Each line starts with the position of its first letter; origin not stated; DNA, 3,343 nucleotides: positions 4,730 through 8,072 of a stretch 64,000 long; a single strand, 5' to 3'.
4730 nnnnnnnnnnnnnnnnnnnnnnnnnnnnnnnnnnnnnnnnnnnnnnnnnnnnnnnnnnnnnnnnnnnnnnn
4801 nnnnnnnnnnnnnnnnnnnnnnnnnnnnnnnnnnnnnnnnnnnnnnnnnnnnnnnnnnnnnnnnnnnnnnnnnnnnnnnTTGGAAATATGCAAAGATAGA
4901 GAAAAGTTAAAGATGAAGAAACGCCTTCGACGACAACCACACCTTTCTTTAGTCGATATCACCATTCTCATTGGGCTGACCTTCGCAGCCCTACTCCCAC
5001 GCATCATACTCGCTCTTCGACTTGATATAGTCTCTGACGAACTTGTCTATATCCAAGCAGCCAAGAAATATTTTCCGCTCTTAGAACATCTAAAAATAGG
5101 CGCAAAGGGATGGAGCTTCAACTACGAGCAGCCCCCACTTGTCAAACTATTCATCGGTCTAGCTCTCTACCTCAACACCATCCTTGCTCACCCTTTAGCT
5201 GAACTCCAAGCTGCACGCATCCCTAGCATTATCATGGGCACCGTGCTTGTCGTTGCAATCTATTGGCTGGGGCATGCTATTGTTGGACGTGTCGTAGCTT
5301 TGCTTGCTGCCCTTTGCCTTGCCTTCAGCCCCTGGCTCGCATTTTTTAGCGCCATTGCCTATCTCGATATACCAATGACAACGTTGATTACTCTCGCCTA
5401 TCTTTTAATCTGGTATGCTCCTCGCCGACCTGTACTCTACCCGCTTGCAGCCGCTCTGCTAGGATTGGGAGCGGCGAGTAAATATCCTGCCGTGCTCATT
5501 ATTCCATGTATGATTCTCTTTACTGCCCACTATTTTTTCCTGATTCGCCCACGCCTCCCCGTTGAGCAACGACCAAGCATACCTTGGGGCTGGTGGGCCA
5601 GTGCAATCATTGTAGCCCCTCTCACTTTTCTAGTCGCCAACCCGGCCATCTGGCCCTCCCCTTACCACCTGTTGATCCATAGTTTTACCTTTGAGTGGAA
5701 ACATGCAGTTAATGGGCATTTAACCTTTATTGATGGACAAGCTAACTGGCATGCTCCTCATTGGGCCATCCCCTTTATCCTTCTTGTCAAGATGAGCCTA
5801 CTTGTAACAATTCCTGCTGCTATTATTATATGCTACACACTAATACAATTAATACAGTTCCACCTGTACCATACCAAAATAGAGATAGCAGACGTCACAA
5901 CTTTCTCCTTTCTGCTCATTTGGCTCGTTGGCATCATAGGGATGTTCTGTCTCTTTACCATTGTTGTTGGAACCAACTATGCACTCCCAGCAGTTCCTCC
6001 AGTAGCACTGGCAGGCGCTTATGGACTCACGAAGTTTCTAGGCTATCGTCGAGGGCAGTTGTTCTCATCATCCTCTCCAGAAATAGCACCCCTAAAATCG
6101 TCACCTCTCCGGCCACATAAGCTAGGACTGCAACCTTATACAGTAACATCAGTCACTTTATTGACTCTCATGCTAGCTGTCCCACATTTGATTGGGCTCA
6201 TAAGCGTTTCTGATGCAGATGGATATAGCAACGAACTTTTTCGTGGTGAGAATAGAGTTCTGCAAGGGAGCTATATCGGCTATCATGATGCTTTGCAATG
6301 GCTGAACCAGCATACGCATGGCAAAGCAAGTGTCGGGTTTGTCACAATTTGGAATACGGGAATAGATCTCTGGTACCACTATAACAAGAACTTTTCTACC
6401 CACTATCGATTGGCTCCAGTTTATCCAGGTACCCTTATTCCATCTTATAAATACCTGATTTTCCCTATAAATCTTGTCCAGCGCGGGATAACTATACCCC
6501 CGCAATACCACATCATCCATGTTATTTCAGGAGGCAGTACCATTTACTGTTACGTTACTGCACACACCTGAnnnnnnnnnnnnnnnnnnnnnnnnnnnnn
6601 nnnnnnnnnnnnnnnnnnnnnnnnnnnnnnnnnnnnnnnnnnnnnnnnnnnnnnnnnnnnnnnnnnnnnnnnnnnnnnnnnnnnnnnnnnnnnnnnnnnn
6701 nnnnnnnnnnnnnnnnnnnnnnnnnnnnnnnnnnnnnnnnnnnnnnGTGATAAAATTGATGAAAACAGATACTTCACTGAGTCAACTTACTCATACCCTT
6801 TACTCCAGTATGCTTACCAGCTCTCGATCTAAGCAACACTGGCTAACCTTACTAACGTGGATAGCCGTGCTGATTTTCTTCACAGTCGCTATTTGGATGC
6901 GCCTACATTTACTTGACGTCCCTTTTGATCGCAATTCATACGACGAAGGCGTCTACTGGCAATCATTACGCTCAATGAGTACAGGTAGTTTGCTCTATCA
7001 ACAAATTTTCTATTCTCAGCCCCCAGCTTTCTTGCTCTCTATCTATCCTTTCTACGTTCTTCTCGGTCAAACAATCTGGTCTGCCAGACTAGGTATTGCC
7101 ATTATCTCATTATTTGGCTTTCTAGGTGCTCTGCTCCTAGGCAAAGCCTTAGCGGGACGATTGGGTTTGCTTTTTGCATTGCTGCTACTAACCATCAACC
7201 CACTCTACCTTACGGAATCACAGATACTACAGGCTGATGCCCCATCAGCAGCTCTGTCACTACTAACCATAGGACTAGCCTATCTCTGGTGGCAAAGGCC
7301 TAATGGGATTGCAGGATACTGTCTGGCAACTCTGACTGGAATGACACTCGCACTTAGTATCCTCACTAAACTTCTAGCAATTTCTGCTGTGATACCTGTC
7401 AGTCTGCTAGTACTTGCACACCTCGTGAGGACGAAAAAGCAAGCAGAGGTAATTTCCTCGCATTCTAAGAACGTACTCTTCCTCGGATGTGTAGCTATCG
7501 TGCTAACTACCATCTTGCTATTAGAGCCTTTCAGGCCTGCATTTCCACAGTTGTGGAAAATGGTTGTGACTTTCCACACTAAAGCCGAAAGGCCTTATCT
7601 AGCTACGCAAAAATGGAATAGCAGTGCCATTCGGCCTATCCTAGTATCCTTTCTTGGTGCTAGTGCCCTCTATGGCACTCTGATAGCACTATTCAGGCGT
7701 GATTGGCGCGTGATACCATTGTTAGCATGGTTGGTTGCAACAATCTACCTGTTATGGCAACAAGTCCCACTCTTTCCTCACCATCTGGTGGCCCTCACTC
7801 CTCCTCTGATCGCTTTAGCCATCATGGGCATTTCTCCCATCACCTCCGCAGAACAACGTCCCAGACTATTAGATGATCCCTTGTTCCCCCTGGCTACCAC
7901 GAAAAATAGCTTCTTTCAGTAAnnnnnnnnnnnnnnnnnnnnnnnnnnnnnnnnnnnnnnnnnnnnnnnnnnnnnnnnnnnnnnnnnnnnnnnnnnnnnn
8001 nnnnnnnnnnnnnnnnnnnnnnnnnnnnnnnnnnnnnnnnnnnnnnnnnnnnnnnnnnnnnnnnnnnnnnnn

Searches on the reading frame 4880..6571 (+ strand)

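Call 45: search_protein_families(library=pfam, proteins=[window:4880-6571:+], max_evalue=0.0001)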
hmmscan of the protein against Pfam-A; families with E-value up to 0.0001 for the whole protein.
window:4880-6571:+ (563 aa): 1 family
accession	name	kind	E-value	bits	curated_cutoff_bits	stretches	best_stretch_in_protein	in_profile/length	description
PF13231.12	PMT_2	-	7.5e-12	46.2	26.1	1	84-244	2-152/160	Dolichyl-phosphate-mannose-protein mannosyltransferase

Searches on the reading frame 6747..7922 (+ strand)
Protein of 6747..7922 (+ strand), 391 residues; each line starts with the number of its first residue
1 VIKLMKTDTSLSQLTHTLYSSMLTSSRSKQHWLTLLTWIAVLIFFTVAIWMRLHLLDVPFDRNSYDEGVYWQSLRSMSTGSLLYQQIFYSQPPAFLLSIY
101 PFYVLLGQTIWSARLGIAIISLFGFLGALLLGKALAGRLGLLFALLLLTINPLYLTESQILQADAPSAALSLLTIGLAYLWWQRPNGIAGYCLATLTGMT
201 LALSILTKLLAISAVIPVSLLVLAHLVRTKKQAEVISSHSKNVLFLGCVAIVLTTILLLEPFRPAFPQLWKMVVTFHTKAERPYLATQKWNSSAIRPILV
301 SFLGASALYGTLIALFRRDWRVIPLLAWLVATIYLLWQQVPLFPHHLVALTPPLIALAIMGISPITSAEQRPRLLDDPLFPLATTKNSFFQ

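Call 27: search_protein_families(library=pfam, proteins=[window:6747-7922:+], max_evalue=0.001)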
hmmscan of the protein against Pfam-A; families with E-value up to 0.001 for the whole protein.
window:6747-7922:+ (391 aa): 1 family
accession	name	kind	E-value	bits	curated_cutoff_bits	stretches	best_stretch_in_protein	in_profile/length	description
PF13231.12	PMT_2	-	1.5e-05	25.7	26.1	1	91-238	2-140/160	Dolichyl-phosphate-mannose-protein mannosyltransferase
